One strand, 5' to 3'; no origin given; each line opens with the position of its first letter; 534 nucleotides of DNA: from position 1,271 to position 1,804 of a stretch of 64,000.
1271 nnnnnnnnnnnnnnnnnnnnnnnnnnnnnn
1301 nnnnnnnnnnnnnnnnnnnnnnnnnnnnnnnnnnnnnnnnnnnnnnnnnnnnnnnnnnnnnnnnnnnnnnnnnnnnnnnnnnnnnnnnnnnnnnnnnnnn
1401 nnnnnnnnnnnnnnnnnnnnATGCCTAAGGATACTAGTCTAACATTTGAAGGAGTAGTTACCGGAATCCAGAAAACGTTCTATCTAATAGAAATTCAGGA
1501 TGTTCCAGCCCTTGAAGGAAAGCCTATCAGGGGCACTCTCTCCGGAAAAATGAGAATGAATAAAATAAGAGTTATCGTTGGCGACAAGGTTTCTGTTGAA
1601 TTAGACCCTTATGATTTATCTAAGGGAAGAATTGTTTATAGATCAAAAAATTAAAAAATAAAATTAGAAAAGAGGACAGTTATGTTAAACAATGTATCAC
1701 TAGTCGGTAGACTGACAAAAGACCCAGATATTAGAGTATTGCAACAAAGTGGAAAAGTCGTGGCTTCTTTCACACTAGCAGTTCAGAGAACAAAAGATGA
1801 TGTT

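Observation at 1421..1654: Phage encodes its own translation initiation factors IF-1 (1421-1654) and IF-3 (25205-25732)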

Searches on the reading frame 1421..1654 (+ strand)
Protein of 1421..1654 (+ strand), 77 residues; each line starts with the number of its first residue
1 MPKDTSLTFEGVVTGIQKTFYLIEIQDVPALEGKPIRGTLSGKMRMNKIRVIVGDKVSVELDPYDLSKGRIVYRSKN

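Call 4: search_protein_families(library=pfam, proteins=[window:1421-1654:+], max_evalue=1)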
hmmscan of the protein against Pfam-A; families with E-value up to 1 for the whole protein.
window:1421-1654:+ (77 aa): 3 families
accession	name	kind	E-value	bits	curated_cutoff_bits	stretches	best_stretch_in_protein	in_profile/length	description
PF01176.25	eIF-1a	-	1.1e-14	54.2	30.2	1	32-74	22-64/64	Translation initiation factor 1A / IF-1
PF16745.11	RsgA_N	-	0.00047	20.3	27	1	32-62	17-47/54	RsgA N-terminal domain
PF18614.7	RNase_II_C_S1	-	0.097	13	26.6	0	52-71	35-54/59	RNase II-type exonuclease C-terminal S1 domain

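Call 5: search_protein_families(library=ncbifam, proteins=[window:1421-1654:+], max_evalue=1)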
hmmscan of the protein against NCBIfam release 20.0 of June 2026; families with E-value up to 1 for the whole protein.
window:1421-1654:+ (77 aa): 3 families
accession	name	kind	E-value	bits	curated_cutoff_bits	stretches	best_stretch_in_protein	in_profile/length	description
TIGR00008.1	infA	equivalog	1.4e-19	69.8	61.15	1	3-75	1-69/69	translation initiation factor IF-1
NF008932.0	PRK12289.1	equivalog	0.00029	20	483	1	6-72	10-80/363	small ribosomal subunit biogenesis GTPase RsgA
NF003082.0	PRK04012.1-1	equivalog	0.1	12.2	108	1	28-76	38-85/110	translation initiation factor aIF-1A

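Call 6: search_protein_families(library=phrogs, proteins=[window:1421-1654:+], max_evalue=0.1)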
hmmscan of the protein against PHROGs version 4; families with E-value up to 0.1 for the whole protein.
window:1421-1654:+ (77 aa): 1 family
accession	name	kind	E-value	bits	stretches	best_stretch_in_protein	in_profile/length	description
phrog_30201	-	unknown function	3.6e-16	59.8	1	2-76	2-72/88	-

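Call 8: search_dna_similar(query=window:1421-1654:+, collection=phages, mode=protein, max_rows=40, max_evalue=0.001)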
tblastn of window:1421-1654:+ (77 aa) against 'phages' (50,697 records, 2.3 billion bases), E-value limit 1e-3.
Records with a match: 36; places in all: 36; records where one place covers at least 80% of the query: 27.
Best place of each record, by identity: 60-80% 7; <60% 29.
By first word of the organism name: Prevotella 15; Bacteroides 6; Bacteriophage 4; Listeria 4; uncultured 2; Acinetobacter 2; Sinorhizobium 1; Enterococcus 1; Staphylococcus 1.
By host as written in the record: Prevotella sp. 15; - 8; Listeria monocytogenes 4; Sinohrizobium meliloti NRRL L-50 1; Enterococcus faecalis 1; Staphylococcus aureus 1; Bacteroides thetaiotaomicron VPI-5485 1; Bacteroides thetaiotaomicron VPI-5490 1; and 4 more.
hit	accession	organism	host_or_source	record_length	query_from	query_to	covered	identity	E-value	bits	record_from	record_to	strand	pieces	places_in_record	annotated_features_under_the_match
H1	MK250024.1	Prevotella phage Lak-B5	Prevotella sp.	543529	1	76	99%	45.5%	2e-12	66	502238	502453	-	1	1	record has no annotation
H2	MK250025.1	Prevotella phage Lak-B6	Prevotella sp.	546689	1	76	99%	45.5%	2e-12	66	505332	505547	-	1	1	record has no annotation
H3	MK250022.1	Prevotella phage Lak-B3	Prevotella sp.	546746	1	76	99%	45.5%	2e-12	66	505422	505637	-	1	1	record has no annotation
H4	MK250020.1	Prevotella phage Lak-B1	Prevotella sp.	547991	1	76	99%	45.5%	2e-12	66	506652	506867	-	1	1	record has no annotation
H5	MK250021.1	Prevotella phage Lak-B2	Prevotella sp.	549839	1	76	99%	45.5%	2e-12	66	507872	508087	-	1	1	record has no annotation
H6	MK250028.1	Prevotella phage Lak-B9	Prevotella sp.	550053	1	76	99%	45.5%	2e-12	66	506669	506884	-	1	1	record has no annotation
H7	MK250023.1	Prevotella phage Lak-B4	Prevotella sp.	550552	1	76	99%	45.5%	2e-12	66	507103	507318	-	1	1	record has no annotation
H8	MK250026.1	Prevotella phage Lak-B7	Prevotella sp.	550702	1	76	99%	45.5%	2e-12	66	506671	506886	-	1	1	record has no annotation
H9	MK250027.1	Prevotella phage Lak-B8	Prevotella sp.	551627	1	76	99%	45.5%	2e-12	66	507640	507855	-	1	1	record has no annotation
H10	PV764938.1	Sinorhizobium phage Phosso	Sinohrizobium meliloti NRRL L-50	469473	1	76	99%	45.5%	4e-12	65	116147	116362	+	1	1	translation initiation factor IF-1 | hypothetical protein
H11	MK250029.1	Prevotella phage Lak-C1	Prevotella sp.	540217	1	76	99%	44.2%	3e-12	65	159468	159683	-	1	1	record has no annotation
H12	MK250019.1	Prevotella phage Lak-A2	Prevotella sp.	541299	1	76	99%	44.2%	3e-12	65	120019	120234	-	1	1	record has no annotation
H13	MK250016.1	Prevotella phage Lak-A1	Prevotella sp.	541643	1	76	99%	44.2%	3e-12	65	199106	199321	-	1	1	record has no annotation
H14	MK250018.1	Prevotella phage Lak-A1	Prevotella sp.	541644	1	76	99%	44.2%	3e-12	65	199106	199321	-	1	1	record has no annotation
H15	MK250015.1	Prevotella phage Lak-A1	Prevotella sp.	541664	1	76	99%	44.2%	3e-12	65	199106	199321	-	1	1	record has no annotation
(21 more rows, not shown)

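Call 14: search_solved_structures(query=window:1421-1654:+, max_evalue=0.001, show_alignments=2)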
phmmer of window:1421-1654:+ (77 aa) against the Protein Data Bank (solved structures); distinct sequences matched with E-value up to 0.001: 12.
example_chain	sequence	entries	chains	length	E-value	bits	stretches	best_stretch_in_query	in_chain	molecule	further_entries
2n78_A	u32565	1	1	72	2e-14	56.4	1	1-75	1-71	Translation initiation factor IF-1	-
9fco_I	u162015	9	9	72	2.6e-14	56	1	2-76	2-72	Translation initiation factor IF-1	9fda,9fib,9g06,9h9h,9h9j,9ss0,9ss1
1ah9_A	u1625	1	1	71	4.6e-14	55.2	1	7-76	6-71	INITIATION FACTOR 1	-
2n3s_A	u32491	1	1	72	9.5e-13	51.1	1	32-76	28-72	Translation initiation factor IF-1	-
4ql5_A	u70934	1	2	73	9.7e-13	51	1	2-76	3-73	Translation initiation factor IF-1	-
2n8n_A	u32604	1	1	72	2.1e-12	50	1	20-76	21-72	Translation initiation factor IF-1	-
6c00_A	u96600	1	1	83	1.1e-11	47.7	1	32-76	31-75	Translation initiation factor IF-1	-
1hr0_W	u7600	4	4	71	5.4e-11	45.5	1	3-74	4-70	TRANSLATION INITIATION FACTOR | translation Initiation Factor 1 | Translation initiation factor IF-1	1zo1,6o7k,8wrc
5lmn_W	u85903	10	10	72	5.5e-11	45.5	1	3-74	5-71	Translation initiation factor IF-1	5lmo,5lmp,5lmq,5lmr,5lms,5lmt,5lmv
3i4o_A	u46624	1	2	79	5.7e-11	45.4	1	3-76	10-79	Translation initiation factor IF-1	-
9dcn_A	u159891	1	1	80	1.1e-10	44.6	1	36-75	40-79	Translation initiation factor IF-1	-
2nch_A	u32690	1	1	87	2.7e-06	30.6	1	38-76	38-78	Translation initiation factor IF-1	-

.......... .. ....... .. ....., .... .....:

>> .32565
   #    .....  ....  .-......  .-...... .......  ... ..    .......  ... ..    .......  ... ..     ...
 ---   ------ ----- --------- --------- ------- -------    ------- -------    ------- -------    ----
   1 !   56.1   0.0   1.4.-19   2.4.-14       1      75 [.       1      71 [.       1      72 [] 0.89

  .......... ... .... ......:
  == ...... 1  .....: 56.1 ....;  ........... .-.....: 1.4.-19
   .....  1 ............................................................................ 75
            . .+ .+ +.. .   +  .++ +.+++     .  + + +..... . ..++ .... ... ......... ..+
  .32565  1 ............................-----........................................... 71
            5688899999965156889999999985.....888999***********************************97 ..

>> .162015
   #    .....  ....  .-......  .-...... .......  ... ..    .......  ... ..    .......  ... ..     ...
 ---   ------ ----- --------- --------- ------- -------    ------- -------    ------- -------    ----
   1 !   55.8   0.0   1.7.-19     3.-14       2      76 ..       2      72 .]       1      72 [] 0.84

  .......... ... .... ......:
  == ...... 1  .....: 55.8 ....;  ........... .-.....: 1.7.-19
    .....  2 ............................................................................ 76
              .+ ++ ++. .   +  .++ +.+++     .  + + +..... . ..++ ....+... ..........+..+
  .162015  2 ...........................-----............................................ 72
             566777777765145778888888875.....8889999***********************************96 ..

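Call 17: find_homologous_proteins(query=window:1421-1654:+, max_evalue=0.00001)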
Query window:1421-1654:+ (77 aa): 611 proteins with E <= 0.00001 among 611 candidates; the best 120 are listed.
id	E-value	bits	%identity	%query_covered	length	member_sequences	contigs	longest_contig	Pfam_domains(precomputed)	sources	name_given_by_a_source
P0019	2.3e-42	159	100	100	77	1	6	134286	PF01176.26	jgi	jgi:translation initiation factor IF-1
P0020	1.5e-32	128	82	99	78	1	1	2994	PF01176.26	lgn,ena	-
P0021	5.9e-32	126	82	99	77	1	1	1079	PF01176.26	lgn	-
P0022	8.2e-32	126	82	99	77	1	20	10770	PF01176.26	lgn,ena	-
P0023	1.5e-29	119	77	96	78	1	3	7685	PF01176.26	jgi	jgi:translation initiation factor IF-1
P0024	1.6e-28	115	80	91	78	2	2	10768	PF01176.26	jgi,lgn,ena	-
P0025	8.7e-28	113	76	94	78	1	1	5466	PF01176.26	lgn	-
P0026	3.7e-27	111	77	92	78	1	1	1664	PF01176.26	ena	-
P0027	4.7e-26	108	74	91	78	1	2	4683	PF01176.26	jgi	jgi:translation initiation factor IF-1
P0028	5.9e-26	107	67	94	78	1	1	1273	PF01176.26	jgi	-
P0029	5.1e-25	104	68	94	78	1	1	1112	PF01176.26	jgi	jgi:translation initiation factor IF-1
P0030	3.3e-24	102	71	91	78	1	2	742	PF01176.26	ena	-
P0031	1.3e-22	97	67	99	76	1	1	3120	PF01176.26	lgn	-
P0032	1.3e-22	97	63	94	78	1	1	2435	PF01176.26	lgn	-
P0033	1.3e-20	90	61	94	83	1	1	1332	PF01176.26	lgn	-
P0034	3.4e-17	80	60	91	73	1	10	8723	PF01176.26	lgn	-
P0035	1.1e-16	78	60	91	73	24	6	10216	PF01176.26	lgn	-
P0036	7.4e-13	66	51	99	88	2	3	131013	PF01176.26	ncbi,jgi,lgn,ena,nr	ncbi:translation initiation factor IF-1 [Candidatus Peregrinibacteria bacterium CG11_big_fil_rev_8_2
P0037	1.3e-12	65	51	99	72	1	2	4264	PF01176.26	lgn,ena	-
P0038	6.6e-12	63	79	56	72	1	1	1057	PF01176.26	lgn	-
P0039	1.1e-11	62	48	99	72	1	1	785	PF01176.26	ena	-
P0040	1.3e-11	62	51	99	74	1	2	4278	PF01176.26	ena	-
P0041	1.5e-11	62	48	99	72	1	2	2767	PF01176.26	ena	-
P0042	2.5e-11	61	79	55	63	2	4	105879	PF01176.26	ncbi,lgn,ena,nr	ncbi:MAG: translation initiation factor IF-1 [Parcubacteria group bacterium Gr01-1014_18]|nr:MAG: tr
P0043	2.6e-11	61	50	99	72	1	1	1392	PF01176.26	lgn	-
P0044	2.8e-11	61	48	99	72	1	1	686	PF01176.26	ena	-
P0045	3.0e-11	61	48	99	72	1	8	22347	PF01176.26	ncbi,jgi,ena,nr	ncbi:MAG: translation initiation factor IF-1 [Gammaproteobacteria bacterium]|jgi:translation initiat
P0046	3.3e-11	61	48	99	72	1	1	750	PF01176.26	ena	-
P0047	3.9e-11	60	49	99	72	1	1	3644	PF01176.26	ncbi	-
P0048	4.0e-11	60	48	99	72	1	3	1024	PF01176.26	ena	-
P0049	4.9e-11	60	48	99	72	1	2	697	PF01176.26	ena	-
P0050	5.1e-11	60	48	99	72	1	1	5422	PF01176.26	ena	-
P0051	5.2e-11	60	78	53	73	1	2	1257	PF16745.12,PF01176.26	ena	-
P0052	5.3e-11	60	47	99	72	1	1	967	PF01176.26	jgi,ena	-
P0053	5.4e-11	60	48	99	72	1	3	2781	PF01176.26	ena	-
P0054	5.5e-11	60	48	99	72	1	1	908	PF01176.26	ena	-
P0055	5.5e-11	60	45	99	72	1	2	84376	PF01176.26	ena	-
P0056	5.7e-11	60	48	99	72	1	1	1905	PF01176.26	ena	-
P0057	6.3e-11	60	48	99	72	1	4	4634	PF01176.26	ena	-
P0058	6.7e-11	60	47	99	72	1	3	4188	PF01176.26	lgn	-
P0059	6.9e-11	60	47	99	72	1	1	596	PF01176.26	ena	-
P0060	7.7e-11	59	49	99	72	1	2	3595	PF01176.26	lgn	-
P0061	7.8e-11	59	45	99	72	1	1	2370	PF01176.26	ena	-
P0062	8.1e-11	59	44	99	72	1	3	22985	PF01176.26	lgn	-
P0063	8.8e-11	59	48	99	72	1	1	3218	PF01176.26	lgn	-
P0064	8.9e-11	59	49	99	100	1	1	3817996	PF01176.26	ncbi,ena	-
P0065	9.2e-11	59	47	99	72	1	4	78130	PF01176.26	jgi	jgi:translation initiation factor IF-1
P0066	9.3e-11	59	47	99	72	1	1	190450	PF01176.26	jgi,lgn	jgi:translation initiation factor IF-1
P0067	9.3e-11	59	47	99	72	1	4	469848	PF01176.26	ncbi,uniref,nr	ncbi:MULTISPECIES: translation initiation factor IF-1 [Larsenimonas]|uniref:Translation initiation f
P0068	9.4e-11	59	48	99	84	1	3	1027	PF01176.26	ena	-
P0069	9.4e-11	59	47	99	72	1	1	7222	PF01176.26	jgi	-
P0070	9.6e-11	59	45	99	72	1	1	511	PF01176.26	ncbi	-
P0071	9.7e-11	59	47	99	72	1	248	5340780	PF01176.26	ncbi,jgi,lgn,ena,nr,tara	ncbi:translation initiation factor IF-1 [Halomonas denitrificans]|jgi:translation initiation factor 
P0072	1.0e-10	59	45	99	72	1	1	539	PF01176.26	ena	-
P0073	1.0e-10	59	47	99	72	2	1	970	PF01176.26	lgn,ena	-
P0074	1.1e-10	59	49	84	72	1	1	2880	PF01176.26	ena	-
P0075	1.1e-10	59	45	99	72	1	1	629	PF01176.26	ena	-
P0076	1.1e-10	59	47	99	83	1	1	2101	PF16745.12,PF01176.26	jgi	jgi:translation initiation factor IF-1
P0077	1.1e-10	59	47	99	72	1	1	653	PF01176.26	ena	-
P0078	1.1e-10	59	47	99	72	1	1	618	PF01176.26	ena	-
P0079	1.2e-10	59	45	99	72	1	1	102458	PF01176.26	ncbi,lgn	ncbi:MAG: translation initiation factor IF-1 [Arsenophonus sp.]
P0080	1.2e-10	59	79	49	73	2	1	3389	PF01176.26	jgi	jgi:translation initiation factor IF-1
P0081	1.2e-10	59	47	99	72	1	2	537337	PF01176.26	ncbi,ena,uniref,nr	ncbi:translation initiation factor IF-1 [Larsenimonas rhizosphaerae]|uniref:Translation initiation f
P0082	1.2e-10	59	48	99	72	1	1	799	PF01176.26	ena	-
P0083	1.3e-10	59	45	99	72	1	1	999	PF01176.26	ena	-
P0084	1.3e-10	59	45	99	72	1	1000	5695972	PF01176.26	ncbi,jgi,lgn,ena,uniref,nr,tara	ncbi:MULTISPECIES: translation initiation factor IF-1 [Halomonadaceae]|jgi:translation initiation fa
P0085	1.3e-10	59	75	57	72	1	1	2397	PF01176.26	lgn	-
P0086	1.3e-10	59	47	99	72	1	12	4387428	PF01176.26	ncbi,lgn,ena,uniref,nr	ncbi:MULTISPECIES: translation initiation factor IF-1 [Halomonadaceae]|uniref:Translation initiation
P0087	1.3e-10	59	67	58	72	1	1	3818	PF01176.26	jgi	jgi:translation initiation factor IF-1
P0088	1.3e-10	59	47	99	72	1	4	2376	PF01176.26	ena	-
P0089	1.4e-10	59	47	99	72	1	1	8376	PF01176.26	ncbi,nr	ncbi:MAG: translation initiation factor IF-1 [Gammaproteobacteria bacterium]|nr:translation initiati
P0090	1.5e-10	58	47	99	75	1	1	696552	PF01176.26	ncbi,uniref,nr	ncbi:translation initiation factor IF-1 [Kushneria pakistanensis]|uniref:Translation initiation fact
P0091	1.5e-10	58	71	55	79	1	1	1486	PF01176.26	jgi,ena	-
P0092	1.6e-10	58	71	55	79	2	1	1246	PF01176.26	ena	-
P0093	1.6e-10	58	45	99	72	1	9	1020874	PF01176.26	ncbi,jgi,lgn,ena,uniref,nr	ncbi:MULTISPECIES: translation initiation factor IF-1 [Halomonadaceae]|jgi:translation initiation fa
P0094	1.7e-10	58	45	99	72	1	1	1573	PF01176.26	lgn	-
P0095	1.7e-10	58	47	99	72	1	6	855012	PF01176.26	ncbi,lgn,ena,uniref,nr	ncbi:translation initiation factor IF-1 [Halomonas sp. 18H]|uniref:Translation initiation factor IF-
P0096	1.7e-10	58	47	99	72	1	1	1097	PF01176.26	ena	-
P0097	1.7e-10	58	47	99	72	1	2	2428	PF01176.26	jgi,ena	jgi:translation initiation factor IF-1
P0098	1.8e-10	58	47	99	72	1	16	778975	PF01176.26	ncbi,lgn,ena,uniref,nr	ncbi:Translation initiation factor IF-1 [Marinomonas spartinae]|uniref:Translation initiation factor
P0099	1.8e-10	58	47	99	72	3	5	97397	PF01176.26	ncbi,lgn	ncbi:MAG: translation initiation factor IF-1 [Pseudomonadota bacterium]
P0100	1.8e-10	58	73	53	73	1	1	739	PF01176.26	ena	-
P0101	1.8e-10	58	47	99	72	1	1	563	PF01176.26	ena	-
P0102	1.8e-10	58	71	55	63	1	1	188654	PF01176.26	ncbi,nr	ncbi:MAG: translation initiation factor IF-1 [Patescibacteria group bacterium]|nr:translation initia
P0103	1.8e-10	58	67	58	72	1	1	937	PF01176.26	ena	-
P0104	1.9e-10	58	71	55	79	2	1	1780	PF01176.26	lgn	-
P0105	1.9e-10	58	49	99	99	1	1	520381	PF01176.26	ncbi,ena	-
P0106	1.9e-10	58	45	99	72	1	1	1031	PF01176.26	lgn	-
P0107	2.0e-10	58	47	99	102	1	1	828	PF01176.26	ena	-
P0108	2.0e-10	58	45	99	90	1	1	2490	PF01176.26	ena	-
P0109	2.0e-10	58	55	84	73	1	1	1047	PF01176.26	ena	-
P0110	2.0e-10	58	48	99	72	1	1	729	PF01176.26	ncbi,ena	-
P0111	2.1e-10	58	45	99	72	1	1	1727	PF01176.26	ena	-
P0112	2.1e-10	58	67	58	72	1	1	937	PF01176.26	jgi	jgi:translation initiation factor IF-1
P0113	2.1e-10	58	49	84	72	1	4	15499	PF01176.26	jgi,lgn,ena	jgi:translation initiation factor IF-1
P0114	2.2e-10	58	45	99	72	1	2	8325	PF01176.26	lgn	-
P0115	2.2e-10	58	49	99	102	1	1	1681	PF01176.26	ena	-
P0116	2.2e-10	58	67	58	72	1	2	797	PF01176.26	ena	-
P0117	2.2e-10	58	47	99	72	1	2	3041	PF01176.26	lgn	-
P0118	2.3e-10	58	47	99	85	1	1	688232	PF01176.26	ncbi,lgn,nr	ncbi:bacterial translation initiation factor 1 (bIF-1) [Kushneria avicenniae]|nr:bacterial translati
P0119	2.3e-10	58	47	99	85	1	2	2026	PF01176.26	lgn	-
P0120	2.3e-10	58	45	99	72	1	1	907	PF01176.26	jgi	-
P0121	2.4e-10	58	49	99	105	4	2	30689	PF01176.26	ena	-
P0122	2.4e-10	58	47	99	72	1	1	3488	PF01176.26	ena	-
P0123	2.5e-10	58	47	99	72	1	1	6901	PF01176.26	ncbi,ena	-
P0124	2.5e-10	58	47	99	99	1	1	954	PF01176.26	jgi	jgi:translation initiation factor IF-1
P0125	2.5e-10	58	48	99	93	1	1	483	PF01176.26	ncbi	-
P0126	2.6e-10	58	48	99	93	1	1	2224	PF01176.26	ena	-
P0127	2.6e-10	58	48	99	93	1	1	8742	PF01176.26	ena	-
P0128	2.6e-10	58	47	99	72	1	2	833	PF01176.26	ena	-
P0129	2.6e-10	58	74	55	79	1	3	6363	PF01176.26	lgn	-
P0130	2.9e-10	58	45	99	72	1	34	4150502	PF01176.26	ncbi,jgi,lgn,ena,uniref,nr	ncbi:translation initiation factor IF-1 [Vreelandella aquamarina]|jgi:translation initiation factor 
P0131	3.0e-10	58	45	99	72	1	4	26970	PF01176.26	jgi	-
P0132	3.0e-10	58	47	99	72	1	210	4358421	PF01176.26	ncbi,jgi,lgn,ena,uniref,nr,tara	ncbi:translation initiation factor IF-1 [Cobetia marina]|jgi:translation initiation factor IF-1|unir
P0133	3.0e-10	57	47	99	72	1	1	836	PF01176.26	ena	-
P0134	3.0e-10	57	71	55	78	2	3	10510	PF01176.26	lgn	-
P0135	3.2e-10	57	47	99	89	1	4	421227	PF01176.26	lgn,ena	-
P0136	3.2e-10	57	49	99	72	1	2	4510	PF01176.26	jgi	jgi:translation initiation factor IF-1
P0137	3.2e-10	57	67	58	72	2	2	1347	PF16745.12,PF01176.26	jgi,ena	jgi:translation initiation factor IF-1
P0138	3.2e-10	57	45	99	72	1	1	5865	PF01176.26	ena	-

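Call 19: find_encoding_contigs(protein=P0019, flank=10000, max_places=6)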
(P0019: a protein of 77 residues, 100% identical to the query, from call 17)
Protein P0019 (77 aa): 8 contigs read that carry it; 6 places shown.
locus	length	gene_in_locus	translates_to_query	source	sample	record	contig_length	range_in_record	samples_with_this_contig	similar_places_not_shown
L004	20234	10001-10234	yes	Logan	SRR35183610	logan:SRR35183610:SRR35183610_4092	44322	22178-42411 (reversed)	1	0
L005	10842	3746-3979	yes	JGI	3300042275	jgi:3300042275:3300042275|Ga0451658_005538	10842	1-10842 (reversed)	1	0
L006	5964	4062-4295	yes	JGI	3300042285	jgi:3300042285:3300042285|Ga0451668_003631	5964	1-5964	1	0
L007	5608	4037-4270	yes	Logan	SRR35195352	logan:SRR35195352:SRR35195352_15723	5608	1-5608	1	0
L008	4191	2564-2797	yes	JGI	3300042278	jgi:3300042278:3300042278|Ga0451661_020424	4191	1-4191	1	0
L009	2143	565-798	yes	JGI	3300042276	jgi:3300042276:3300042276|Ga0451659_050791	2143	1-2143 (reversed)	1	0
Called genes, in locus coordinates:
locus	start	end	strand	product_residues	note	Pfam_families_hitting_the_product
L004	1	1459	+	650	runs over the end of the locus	PF01751:Toprim, PF01131:Topoisom_bac, PF01396:Zn_ribbon_Top1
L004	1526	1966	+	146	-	-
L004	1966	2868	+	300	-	-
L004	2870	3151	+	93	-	-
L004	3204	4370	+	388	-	-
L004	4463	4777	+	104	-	PF01981:PTH2 (weak)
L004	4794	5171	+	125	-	PF14083:PGDYG (faint)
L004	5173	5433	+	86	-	-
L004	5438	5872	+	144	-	-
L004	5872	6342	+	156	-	-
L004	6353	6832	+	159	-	PF06941:NT5C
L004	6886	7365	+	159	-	-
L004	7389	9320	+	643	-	-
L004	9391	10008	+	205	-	PF04545:Sigma70_r4 (faint), PF01978:TrmB (faint), PF13542:HTH_Tnp_ISL3 (faint)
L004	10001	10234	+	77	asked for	PF01176:eIF-1a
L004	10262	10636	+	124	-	PF00436:SSB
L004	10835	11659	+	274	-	-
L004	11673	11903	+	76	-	-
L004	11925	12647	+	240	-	-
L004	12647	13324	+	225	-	-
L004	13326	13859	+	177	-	-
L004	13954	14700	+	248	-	-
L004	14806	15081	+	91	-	-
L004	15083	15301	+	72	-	-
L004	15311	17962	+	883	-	PF13304:AAA_21 (faint)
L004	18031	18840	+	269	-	-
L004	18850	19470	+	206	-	-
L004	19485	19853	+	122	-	-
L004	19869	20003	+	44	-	-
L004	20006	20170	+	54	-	-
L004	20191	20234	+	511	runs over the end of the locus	PF00623:RNA_pol_Rpb1_2 (weak)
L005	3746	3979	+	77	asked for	PF01176:eIF-1a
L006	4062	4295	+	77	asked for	PF01176:eIF-1a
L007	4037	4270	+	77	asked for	PF01176:eIF-1a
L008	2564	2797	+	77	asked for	PF01176:eIF-1a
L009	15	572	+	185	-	PF04545:Sigma70_r4 (faint), PF01978:TrmB (faint), PF13542:HTH_Tnp_ISL3 (faint)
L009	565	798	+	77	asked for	PF01176:eIF-1a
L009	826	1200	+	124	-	PF00436:SSB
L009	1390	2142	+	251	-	?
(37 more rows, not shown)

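Call 50: find_encoding_contigs(protein=P0022, flank=6000, max_places=4)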
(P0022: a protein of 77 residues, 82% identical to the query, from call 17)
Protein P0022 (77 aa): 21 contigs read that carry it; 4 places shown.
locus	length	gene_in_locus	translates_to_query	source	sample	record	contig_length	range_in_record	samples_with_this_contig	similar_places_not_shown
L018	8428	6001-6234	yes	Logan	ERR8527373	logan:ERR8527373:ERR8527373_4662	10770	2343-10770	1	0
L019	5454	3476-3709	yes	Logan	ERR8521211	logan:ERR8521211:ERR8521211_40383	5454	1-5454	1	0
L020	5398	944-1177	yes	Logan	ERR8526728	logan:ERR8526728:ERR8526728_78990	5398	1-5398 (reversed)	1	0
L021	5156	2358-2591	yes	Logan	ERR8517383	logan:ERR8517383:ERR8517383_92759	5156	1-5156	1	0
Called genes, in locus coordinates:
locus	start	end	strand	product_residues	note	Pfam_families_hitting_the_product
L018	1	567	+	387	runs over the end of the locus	-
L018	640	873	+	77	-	-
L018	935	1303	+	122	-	PF14083:PGDYG (weak)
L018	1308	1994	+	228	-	-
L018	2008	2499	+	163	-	PF06941:NT5C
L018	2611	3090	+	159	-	-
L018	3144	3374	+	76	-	-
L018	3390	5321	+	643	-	-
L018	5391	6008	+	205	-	PF04545:Sigma70_r4 (faint), PF01978:TrmB (faint), PF13542:HTH_Tnp_ISL3 (faint)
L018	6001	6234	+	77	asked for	PF01176:eIF-1a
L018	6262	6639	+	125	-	PF00436:SSB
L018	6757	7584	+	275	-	-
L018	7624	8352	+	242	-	-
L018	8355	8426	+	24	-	?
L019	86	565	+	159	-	-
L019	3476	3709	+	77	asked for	PF01176:eIF-1a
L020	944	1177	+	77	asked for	PF01176:eIF-1a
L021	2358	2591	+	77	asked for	PF01176:eIF-1a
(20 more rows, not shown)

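Call 51: find_encoding_contigs(protein=P0023, flank=6000, max_places=2)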
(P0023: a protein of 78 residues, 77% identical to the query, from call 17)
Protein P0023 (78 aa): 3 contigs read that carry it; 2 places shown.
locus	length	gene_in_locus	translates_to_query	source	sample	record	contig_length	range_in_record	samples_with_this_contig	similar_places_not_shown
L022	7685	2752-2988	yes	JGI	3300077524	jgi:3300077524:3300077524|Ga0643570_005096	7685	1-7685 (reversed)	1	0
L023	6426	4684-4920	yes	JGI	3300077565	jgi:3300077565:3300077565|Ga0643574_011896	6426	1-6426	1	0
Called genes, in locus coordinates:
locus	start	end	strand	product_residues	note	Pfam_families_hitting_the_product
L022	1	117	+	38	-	?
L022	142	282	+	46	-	-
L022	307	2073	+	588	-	-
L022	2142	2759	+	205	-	PF04545:Sigma70_r4 (faint), PF01978:TrmB (faint), PF08281:Sigma70_r4_2 (faint), PF13542:HTH_Tnp_ISL3 (faint)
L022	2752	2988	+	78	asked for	PF01176:eIF-1a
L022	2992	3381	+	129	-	PF00436:SSB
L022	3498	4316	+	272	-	-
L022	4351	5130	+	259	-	-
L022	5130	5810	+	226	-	-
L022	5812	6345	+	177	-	-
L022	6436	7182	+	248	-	-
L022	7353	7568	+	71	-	-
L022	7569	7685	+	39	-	?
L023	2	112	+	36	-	PF14083:PGDYG (weak)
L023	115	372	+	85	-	-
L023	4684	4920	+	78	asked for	PF01176:eIF-1a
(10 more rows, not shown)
